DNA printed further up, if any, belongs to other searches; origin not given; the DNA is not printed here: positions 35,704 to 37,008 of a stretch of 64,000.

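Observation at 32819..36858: Operon: ureohydrolase, DMFase-like small and large subunits, RidA. This is a candidate pathway for an N-substituted amide/guanidino compound.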

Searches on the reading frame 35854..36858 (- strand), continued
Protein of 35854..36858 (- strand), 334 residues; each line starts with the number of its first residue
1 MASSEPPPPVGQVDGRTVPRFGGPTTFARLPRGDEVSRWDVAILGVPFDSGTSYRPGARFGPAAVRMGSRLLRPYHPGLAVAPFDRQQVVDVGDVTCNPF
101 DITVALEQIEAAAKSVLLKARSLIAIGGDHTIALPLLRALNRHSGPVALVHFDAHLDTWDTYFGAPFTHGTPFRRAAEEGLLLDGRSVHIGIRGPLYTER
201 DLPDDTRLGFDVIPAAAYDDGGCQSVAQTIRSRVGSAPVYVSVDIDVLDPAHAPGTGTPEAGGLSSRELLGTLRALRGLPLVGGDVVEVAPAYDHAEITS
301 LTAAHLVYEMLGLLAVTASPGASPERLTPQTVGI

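Call 51: search_solved_structures(query=window:35854-36858:-, show_alignments=4, max_evalue=1e-55)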
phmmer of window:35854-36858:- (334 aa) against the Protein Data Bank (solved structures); distinct sequences matched with E-value up to 1e-55: 6.
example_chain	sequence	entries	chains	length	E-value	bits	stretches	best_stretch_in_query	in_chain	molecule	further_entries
3nip_A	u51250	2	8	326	5.4e-79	268.8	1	8-322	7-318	3-guanidinopropionase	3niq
3nio_A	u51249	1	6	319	3.5e-77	262.9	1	14-314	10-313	Guanidinobutyrase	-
1gq6_A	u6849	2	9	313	2.3e-72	247.1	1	12-311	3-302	PROCLAVAMINATE AMIDINO HYDROLASE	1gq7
7lol_A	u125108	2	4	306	2.6e-61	210.7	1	27-315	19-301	Agmatinase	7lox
7lba_A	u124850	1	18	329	3.3e-61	210.4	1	27-315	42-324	Agmatinase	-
4dz4_A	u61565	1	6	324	2.8e-60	207.3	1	21-313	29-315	Agmatinase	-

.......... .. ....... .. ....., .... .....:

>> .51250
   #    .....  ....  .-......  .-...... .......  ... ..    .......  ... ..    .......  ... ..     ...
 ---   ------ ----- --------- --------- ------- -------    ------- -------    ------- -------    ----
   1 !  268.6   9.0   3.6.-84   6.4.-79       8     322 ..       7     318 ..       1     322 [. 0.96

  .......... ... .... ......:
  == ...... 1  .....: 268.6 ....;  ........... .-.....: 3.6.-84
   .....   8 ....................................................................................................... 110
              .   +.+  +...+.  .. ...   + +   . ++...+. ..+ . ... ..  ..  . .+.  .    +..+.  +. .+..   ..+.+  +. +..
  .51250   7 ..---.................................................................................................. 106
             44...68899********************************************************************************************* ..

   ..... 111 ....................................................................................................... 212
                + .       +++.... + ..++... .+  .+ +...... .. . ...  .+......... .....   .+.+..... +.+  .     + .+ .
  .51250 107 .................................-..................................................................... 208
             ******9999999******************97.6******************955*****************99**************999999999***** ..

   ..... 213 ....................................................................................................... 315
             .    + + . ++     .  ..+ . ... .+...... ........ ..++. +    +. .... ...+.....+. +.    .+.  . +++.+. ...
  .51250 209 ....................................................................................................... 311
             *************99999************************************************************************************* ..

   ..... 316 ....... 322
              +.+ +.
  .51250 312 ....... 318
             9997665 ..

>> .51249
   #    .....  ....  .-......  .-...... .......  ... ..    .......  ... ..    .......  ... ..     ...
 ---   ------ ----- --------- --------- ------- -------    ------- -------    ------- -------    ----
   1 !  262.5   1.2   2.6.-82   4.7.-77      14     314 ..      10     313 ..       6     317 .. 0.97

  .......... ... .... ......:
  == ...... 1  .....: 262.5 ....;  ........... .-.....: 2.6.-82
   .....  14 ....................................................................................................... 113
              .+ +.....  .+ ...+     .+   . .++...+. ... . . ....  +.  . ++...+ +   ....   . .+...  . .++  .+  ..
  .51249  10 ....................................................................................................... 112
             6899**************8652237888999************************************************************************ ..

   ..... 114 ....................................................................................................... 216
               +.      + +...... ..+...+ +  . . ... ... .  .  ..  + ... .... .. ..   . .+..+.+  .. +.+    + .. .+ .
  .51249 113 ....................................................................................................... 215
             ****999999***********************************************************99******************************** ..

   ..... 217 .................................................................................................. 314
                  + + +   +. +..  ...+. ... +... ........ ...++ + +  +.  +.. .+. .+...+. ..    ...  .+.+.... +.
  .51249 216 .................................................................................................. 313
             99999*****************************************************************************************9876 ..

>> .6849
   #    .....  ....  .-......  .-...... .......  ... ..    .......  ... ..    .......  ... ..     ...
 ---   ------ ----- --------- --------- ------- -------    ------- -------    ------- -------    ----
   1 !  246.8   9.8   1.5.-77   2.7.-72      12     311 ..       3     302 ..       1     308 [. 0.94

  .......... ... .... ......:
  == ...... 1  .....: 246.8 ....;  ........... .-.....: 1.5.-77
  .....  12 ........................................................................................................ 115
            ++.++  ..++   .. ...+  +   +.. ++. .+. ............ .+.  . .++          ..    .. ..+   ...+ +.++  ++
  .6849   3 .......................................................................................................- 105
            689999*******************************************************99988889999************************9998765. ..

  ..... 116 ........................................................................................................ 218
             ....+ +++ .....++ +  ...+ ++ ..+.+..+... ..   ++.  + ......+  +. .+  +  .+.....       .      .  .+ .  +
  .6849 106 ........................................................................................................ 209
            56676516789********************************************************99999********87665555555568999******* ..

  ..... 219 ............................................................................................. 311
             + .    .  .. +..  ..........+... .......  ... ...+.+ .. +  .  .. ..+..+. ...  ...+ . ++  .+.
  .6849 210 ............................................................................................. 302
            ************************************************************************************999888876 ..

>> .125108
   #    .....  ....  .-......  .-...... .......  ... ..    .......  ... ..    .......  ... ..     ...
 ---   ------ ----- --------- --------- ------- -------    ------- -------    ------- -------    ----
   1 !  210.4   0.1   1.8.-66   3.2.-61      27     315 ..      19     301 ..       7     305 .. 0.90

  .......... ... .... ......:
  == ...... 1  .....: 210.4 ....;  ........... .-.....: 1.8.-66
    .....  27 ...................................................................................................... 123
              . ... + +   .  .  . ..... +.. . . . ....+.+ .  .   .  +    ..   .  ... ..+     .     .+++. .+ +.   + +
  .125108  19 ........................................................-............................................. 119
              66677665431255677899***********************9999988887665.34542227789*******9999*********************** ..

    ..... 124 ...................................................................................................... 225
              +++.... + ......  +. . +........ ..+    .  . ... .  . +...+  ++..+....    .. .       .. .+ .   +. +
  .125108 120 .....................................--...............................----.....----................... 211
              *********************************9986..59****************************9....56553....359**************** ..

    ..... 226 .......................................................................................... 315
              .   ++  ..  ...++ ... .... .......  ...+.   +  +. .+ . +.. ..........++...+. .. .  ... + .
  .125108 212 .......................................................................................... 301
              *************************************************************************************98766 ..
